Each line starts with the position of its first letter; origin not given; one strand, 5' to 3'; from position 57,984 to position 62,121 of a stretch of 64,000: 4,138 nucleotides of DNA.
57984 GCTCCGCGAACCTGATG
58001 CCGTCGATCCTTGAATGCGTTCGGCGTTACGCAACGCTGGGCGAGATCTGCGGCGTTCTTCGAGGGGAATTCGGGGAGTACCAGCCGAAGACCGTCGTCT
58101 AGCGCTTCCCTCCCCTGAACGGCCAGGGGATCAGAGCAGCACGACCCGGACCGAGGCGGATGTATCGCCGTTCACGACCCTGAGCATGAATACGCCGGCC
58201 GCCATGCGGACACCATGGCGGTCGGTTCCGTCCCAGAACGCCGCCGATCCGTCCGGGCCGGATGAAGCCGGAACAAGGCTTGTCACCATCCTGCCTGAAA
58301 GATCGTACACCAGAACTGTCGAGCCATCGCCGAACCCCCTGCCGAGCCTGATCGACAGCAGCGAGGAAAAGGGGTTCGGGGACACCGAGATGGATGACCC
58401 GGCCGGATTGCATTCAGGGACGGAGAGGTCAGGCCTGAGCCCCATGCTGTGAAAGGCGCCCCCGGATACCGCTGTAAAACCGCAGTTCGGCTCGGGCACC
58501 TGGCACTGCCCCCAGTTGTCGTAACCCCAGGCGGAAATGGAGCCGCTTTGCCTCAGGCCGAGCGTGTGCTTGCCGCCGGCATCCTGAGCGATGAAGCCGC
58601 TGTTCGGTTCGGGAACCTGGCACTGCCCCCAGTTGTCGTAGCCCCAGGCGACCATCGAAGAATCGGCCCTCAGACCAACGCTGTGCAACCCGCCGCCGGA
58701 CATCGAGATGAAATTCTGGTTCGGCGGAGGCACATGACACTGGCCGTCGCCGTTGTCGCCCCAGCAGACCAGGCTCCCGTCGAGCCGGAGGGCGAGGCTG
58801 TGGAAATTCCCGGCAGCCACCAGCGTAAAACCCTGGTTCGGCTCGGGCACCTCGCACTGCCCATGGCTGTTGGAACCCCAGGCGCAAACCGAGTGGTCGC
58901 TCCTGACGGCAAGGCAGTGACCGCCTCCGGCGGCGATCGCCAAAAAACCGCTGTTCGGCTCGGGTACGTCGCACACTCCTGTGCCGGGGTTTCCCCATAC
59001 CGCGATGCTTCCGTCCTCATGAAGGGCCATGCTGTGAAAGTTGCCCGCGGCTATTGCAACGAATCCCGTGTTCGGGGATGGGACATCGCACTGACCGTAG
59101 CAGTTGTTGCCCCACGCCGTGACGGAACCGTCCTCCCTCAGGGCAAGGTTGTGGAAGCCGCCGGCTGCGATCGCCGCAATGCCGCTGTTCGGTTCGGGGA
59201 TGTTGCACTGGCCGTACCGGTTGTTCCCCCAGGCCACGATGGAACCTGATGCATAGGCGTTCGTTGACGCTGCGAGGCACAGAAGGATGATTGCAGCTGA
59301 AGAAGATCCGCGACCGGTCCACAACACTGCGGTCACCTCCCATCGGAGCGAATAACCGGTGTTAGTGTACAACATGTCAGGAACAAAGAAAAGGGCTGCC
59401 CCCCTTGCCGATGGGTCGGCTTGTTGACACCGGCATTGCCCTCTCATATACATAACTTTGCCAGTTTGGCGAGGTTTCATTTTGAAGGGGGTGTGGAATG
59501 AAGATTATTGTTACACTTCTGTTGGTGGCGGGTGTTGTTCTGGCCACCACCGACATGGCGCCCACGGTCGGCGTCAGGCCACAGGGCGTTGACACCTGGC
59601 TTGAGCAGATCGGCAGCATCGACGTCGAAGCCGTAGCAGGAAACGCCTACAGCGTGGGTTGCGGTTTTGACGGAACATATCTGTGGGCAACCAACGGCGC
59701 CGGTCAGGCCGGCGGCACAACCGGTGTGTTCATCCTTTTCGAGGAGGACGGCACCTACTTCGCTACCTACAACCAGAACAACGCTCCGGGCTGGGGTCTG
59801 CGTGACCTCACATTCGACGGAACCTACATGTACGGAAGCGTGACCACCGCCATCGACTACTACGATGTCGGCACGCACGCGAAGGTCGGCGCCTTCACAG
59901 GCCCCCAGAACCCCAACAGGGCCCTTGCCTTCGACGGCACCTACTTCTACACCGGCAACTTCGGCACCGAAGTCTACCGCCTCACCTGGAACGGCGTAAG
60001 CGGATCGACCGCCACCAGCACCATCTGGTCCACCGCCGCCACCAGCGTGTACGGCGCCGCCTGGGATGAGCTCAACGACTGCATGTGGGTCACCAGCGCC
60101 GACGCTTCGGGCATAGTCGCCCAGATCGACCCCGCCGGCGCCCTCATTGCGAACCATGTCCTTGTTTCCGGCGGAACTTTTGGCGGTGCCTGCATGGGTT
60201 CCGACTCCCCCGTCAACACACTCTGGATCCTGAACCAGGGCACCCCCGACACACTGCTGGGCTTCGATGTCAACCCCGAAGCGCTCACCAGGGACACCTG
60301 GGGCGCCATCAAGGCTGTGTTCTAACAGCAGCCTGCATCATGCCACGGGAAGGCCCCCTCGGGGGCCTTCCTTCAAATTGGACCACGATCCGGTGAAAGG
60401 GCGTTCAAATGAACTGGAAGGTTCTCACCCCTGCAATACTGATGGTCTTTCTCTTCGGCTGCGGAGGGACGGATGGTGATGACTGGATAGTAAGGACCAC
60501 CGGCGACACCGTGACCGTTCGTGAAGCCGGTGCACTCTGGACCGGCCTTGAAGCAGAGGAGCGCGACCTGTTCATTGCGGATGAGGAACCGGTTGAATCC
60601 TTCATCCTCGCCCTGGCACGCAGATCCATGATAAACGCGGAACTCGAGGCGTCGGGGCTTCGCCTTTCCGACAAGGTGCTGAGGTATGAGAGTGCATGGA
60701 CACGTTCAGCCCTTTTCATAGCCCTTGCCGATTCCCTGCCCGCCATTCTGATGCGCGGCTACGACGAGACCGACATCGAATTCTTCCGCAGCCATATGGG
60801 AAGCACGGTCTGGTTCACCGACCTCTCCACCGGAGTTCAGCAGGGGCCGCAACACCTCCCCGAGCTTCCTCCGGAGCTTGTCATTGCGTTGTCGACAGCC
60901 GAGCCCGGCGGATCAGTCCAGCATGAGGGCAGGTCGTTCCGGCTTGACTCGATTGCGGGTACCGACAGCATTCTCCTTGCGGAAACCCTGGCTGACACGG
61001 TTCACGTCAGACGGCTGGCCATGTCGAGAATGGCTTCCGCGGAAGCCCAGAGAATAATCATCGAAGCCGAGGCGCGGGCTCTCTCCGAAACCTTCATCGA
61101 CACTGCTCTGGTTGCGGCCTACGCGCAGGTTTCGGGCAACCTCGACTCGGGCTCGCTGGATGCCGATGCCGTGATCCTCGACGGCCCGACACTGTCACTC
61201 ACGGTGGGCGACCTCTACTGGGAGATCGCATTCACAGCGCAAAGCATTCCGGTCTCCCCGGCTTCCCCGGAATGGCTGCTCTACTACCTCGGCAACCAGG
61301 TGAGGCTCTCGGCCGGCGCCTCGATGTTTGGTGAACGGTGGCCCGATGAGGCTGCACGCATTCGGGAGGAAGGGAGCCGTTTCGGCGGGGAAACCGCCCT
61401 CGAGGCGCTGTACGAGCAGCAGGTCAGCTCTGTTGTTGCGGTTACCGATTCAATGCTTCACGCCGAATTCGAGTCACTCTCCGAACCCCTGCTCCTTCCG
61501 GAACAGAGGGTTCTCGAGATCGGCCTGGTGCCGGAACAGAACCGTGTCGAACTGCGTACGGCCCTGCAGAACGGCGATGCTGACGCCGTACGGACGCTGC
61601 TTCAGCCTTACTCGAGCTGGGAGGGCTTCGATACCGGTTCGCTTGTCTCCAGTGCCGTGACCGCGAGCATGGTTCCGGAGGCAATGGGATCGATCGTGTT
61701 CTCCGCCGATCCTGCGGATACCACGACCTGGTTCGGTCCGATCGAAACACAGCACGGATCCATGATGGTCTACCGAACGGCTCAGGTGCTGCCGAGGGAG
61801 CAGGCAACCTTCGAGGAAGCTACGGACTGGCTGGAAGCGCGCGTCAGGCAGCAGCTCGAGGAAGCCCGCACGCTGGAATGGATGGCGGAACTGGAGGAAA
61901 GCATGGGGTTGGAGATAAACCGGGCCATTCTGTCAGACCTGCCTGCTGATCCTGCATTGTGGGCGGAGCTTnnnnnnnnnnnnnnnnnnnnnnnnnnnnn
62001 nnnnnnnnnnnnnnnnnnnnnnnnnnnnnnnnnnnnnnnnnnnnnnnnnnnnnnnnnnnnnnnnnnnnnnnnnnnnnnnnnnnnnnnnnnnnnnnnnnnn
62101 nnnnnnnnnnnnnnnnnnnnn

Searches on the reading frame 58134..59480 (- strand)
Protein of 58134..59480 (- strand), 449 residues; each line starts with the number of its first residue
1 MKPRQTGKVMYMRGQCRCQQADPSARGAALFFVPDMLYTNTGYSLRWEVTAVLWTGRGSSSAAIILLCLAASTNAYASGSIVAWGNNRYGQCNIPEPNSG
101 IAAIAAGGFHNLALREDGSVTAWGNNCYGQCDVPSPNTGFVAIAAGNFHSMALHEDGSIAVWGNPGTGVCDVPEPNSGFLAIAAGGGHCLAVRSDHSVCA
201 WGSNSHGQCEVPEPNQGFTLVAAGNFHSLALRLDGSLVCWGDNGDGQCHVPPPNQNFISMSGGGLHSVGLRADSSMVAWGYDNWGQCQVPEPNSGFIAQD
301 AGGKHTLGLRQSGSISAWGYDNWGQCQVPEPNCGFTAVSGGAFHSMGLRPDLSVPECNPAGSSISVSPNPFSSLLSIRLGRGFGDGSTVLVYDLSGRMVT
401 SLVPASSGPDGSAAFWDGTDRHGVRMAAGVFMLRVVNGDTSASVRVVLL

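Call 59: search_protein_families(library=pfam, proteins=[window:58134-59480:-], max_evalue=0.001)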
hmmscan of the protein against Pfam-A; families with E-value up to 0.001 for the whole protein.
window:58134-59480:- (449 aa): 4 families
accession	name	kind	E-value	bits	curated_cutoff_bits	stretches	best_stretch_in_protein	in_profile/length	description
PF13540.12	RCC1_2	-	8.1e-49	162.7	22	4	101-130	1-30/30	Regulator of chromosome condensation (RCC1) repeat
PF25390.1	WD40_RLD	-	9.4e-42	144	150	2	100-327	32-331/363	RCC1-like domain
PF00415.24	RCC1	-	7.8e-08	33.2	21.7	0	195-210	1-16/50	Regulator of chromosome condensation (RCC1) repeat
PF07589.16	PEP-CTERM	-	0.00038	20.9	20.7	0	171-186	1-15/24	PEP-CTERM motif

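Call 89: search_protein_families(library=ncbifam, proteins=[window:58134-59480:-], max_evalue=0.01)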
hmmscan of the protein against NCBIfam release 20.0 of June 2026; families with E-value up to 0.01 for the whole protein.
window:58134-59480:- (449 aa): 4 families
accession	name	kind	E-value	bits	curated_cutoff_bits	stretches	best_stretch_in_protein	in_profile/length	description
TIGR04183.1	Por_Secre_tail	domain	0.00014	21.7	23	1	366-447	1-70/72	T9SS type A sorting domain-containing protein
NF009277.0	PRK12634.1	equivalog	0.0012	19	333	1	390-443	127-180/221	flagellar basal body rod modification protein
NF052228.1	T9SS_PorZ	equivalog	0.003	16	260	1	381-443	691-748/757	type IX secretion system anionic LPS delivery protein PorZ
TIGR03682.1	arCOG04112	equivalog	0.0066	15.7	202.8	0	116-133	27-44/308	diphthamide biosynthesis enzyme Dph2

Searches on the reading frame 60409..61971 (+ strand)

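Call 59: search_protein_families(library=pfam, proteins=[window:60409-61971:+], max_evalue=0.001)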
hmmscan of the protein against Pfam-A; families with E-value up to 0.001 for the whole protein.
window:60409-61971:+ (521 aa): 1 family
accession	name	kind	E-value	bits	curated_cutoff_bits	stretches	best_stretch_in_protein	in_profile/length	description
PF13145.12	Rotamase_2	-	3.9e-07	31.3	27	1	345-473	1-121/121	PPIC-type PPIASE domain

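Call 89: search_protein_families(library=ncbifam, proteins=[window:60409-61971:+], max_evalue=0.01)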
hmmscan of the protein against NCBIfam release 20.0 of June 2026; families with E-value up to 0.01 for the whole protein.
window:60409-61971:+ (521 aa): 0 families
